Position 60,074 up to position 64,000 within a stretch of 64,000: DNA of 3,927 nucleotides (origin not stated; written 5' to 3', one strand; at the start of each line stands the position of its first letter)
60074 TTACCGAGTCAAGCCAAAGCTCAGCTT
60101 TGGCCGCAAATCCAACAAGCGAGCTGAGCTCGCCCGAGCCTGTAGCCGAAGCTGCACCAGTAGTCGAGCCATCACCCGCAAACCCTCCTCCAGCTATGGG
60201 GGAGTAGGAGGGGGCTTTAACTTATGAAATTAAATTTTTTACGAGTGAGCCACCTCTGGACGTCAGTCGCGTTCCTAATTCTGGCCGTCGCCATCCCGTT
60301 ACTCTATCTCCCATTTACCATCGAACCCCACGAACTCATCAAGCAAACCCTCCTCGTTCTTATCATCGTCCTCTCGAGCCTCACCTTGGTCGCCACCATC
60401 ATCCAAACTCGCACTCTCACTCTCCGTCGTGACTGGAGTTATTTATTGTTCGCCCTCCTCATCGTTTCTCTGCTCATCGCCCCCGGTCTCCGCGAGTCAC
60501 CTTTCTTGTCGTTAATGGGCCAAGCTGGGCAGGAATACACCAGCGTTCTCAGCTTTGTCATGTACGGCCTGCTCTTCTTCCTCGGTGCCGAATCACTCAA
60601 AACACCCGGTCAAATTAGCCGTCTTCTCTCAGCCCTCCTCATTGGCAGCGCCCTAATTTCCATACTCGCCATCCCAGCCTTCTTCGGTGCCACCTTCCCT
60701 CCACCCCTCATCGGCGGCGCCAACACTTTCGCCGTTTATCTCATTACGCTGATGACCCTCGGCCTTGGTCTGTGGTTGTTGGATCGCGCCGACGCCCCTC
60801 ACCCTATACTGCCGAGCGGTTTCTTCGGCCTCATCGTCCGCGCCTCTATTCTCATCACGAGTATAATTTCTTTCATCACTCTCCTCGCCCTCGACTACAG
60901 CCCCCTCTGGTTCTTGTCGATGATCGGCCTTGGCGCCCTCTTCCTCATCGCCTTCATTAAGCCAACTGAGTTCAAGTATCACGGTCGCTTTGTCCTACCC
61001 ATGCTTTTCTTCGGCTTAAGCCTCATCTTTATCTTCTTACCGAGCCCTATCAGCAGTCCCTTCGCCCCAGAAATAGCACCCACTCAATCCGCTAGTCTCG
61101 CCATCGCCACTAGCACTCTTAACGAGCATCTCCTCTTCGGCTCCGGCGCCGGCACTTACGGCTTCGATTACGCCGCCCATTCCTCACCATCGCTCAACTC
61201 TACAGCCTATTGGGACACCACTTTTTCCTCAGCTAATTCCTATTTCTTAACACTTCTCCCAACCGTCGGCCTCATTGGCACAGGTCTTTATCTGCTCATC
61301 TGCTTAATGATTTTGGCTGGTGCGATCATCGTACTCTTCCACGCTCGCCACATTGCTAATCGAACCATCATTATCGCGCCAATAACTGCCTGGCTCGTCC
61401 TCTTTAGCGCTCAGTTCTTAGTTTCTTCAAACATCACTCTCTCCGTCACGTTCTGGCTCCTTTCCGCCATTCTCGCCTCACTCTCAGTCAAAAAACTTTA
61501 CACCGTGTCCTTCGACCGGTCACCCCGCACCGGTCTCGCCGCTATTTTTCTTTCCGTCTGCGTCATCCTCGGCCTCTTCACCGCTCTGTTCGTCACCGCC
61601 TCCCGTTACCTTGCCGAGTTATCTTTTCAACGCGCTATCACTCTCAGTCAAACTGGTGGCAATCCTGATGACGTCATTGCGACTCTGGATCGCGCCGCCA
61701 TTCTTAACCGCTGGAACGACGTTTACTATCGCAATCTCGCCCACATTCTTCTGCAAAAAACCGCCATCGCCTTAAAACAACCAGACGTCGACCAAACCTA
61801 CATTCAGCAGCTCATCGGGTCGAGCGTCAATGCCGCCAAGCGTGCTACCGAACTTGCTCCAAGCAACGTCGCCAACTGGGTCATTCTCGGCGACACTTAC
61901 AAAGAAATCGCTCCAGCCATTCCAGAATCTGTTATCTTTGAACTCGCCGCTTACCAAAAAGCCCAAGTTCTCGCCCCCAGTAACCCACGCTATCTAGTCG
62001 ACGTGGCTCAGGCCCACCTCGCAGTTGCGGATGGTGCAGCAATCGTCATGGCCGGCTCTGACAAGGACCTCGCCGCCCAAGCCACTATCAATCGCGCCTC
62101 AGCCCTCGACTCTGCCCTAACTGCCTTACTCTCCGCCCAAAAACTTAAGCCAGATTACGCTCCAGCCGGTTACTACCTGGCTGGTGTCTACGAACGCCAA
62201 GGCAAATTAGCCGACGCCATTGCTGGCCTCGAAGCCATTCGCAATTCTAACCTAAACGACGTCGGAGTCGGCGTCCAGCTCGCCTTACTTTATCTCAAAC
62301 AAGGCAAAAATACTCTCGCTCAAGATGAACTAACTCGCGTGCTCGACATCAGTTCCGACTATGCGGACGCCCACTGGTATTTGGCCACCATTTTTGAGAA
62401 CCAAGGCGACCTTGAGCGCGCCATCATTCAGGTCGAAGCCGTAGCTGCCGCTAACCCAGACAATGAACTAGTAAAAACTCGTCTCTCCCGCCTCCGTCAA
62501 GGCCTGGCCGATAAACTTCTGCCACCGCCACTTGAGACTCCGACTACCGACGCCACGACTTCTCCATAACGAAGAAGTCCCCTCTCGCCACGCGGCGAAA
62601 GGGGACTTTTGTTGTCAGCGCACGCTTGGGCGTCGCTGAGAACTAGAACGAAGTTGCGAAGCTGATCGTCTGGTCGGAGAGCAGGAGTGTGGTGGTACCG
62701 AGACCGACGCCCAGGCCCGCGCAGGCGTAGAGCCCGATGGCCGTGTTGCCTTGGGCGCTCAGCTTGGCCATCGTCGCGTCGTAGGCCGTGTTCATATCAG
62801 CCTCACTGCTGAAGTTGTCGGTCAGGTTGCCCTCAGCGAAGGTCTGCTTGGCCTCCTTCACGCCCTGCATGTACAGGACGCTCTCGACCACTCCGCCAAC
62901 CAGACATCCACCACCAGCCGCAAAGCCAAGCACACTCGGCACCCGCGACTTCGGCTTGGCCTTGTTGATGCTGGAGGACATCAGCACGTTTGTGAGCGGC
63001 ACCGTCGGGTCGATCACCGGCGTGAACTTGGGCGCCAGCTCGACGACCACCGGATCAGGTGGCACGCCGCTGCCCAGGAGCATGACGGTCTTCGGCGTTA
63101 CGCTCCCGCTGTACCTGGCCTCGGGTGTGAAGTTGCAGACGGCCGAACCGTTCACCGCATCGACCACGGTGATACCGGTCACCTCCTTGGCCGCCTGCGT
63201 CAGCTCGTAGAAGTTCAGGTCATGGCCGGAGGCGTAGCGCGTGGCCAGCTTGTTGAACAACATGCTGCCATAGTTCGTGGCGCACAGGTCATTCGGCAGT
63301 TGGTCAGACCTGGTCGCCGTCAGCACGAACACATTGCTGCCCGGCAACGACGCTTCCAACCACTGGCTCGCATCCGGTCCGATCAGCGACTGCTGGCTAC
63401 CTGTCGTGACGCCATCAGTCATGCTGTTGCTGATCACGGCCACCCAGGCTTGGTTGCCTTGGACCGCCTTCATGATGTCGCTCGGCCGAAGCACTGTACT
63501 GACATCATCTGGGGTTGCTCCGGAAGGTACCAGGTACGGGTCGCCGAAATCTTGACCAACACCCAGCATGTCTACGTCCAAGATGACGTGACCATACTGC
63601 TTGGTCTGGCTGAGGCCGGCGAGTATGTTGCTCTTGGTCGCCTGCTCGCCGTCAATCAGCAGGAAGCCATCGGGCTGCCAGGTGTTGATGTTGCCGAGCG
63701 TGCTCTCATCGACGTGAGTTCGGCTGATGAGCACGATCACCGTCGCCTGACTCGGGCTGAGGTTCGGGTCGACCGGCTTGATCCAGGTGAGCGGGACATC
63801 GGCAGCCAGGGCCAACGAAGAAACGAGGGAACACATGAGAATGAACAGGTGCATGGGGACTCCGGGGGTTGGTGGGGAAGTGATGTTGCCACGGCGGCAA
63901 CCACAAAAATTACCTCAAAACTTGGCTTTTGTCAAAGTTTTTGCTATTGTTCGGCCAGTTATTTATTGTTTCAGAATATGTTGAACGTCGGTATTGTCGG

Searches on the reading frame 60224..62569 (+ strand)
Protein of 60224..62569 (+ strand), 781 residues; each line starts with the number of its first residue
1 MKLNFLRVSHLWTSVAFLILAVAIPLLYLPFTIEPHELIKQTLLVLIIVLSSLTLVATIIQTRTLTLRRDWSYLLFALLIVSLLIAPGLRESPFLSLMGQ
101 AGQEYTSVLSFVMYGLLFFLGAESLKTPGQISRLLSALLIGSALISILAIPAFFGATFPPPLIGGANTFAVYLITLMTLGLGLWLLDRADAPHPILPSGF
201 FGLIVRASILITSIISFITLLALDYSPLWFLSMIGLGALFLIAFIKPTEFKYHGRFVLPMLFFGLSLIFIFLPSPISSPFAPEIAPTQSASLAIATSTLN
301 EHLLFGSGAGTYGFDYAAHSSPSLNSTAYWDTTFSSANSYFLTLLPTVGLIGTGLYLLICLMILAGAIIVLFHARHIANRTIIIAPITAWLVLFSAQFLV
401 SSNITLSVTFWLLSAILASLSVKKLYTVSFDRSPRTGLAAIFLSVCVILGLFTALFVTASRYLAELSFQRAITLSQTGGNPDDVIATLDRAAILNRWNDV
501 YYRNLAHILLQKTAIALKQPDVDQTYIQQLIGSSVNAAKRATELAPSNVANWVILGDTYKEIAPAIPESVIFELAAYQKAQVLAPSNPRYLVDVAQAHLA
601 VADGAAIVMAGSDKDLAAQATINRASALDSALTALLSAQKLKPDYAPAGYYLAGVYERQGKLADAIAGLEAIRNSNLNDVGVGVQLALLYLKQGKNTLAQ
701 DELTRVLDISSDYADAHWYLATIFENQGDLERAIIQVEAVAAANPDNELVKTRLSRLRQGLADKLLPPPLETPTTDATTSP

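Call 7: search_protein_families(library=pfam, proteins=[window:60224-62569:+], max_evalue=0.01)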
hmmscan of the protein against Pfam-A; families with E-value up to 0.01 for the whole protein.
window:60224-62569:+ (781 aa): 11 families
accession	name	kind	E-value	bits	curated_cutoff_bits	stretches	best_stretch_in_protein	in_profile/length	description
PF14559.12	TPR_19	-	1.2e-10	42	25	2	691-752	2-63/68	Tetratricopeptide repeat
PF13432.12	TPR_16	-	2.3e-10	41.2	32.7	1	685-747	2-64/65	Tetratricopeptide repeat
PF13428.12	TPR_14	-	7.9e-08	32.7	23.5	1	715-756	2-43/44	Tetratricopeptide repeat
PF13414.12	TPR_11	-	8.7e-07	29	26.8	1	689-728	3-42/42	TPR repeat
PF13174.12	TPR_6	-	1.2e-05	26.1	26.3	0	648-674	2-28/33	Tetratricopeptide repeat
PF13431.12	TPR_17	-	8.6e-05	23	24.4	0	704-734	3-33/34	Tetratricopeptide repeat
PF07719.23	TPR_2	-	0.00014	22.2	27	0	714-747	1-34/34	Tetratricopeptide repeat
PF12895.13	ANAPC3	-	0.0017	19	27.2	0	643-696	20-72/82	Anaphase-promoting complex, cyclosome, subunit 3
PF24575.1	TPR_Slam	-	0.0032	18.3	35.2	0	717-755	50-88/104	Surface lipoprotein assembly modifier, N-terminal TPR repeats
PF13424.12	TPR_12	-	0.0057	17.3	30.1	0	685-733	8-64/77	Tetratricopeptide repeat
PF13181.12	TPR_8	-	0.0074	16.8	25.7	0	685-712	6-33/34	Tetratricopeptide repeat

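Call 25: search_protein_families(library=ncbifam, proteins=[window:60224-62569:+], max_evalue=0.01)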
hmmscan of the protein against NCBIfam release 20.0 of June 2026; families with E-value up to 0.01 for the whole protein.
window:60224-62569:+ (781 aa): 7 families
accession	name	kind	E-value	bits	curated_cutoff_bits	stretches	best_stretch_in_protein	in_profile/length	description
TIGR02521.1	type_IV_pilW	equivalog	3.8e-10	39.7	154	1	680-737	31-88/234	type IV pilus biogenesis/stability protein PilW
TIGR02917.1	PEP_TPR_lipo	equivalog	4.9e-09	34.6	312.2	1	630-758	415-543/899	XrtA/PEP-CTERM system TPR-repeat protein PrsT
NF040959.1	MamA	equivalog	2.5e-08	33.6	200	1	624-747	49-172/204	magnetosome protein MamA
NF052415.1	T3SS_chap_SctY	equivalog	0.00017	22.1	70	1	652-733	12-96/106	type III secretion apparatus assembly chaperone SctY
NF033758.1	gliding_GltE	equivalog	0.0012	17.9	225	1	636-737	76-177/411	adventurous gliding motility TPR repeat lipoprotein GltE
NF033762.1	social_mot_Tgl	equivalog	0.0021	17.4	225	1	629-746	83-202/252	social motility TPR repeat lipoprotein Tgl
NF008757.0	PRK11788.1-5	equivalog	0.0042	16.3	363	0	690-734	45-89/388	lipopolysaccharide assembly protein LapB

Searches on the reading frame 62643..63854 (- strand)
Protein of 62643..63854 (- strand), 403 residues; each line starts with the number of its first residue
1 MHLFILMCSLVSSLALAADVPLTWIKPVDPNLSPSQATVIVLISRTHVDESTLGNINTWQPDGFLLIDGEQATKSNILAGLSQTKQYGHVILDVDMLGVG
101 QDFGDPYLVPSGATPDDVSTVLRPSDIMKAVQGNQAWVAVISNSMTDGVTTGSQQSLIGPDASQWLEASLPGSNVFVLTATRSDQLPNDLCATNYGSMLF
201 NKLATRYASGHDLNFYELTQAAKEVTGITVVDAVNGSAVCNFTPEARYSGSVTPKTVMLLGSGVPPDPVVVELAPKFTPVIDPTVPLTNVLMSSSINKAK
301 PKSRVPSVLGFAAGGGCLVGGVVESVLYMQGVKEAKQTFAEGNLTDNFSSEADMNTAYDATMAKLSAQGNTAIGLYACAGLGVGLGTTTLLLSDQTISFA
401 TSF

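Call 7: search_protein_families(library=pfam, proteins=[window:62643-63854:-], max_evalue=0.01)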
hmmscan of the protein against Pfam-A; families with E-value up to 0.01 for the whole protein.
window:62643-63854:- (403 aa): 0 families

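Call 25: search_protein_families(library=ncbifam, proteins=[window:62643-63854:-], max_evalue=0.01)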
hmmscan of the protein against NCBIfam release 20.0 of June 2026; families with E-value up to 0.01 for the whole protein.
window:62643-63854:- (403 aa): 0 families

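Call 69: find_encoding_contigs(protein=window:62643-63854:-, flank=10000, max_places=4)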
Protein window:62643-63854:- (403 aa): 1 contig read that carries it; 1 place shown.
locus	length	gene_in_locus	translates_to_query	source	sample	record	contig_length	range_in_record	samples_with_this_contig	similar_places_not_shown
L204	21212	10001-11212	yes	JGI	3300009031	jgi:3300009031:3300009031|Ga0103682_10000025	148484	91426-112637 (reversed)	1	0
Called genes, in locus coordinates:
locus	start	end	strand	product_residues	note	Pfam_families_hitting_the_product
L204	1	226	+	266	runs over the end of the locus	-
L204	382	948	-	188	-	PF08207:EFP_N, PF01132:EFP, PF09285:Elong-fact-P_C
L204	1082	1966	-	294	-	PF00152:tRNA-synt_2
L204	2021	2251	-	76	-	PF01084:Ribosomal_S18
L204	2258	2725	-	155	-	PF00436:SSB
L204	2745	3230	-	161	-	PF01250:Ribosomal_S6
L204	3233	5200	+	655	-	PF00069:Pkinase, PF07714:PK_Tyr_Ser-Thr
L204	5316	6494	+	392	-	PF01555:N6_N4_Mtase (weak), PF01170:UPF0020, PF13847:Methyltransf_31 (weak)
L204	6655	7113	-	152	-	-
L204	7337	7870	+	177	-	-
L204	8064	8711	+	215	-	-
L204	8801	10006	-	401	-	PF01926:MMR_HSR1, PF02421:FeoB_N, PF06071:YchF-GTPase_C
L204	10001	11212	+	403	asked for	-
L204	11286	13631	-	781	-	PF13428:TPR_14 (faint), PF13414:TPR_11 (faint), PF13174:TPR_6 (faint), PF13432:TPR_16, PF14559:TPR_19 (weak)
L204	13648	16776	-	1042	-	-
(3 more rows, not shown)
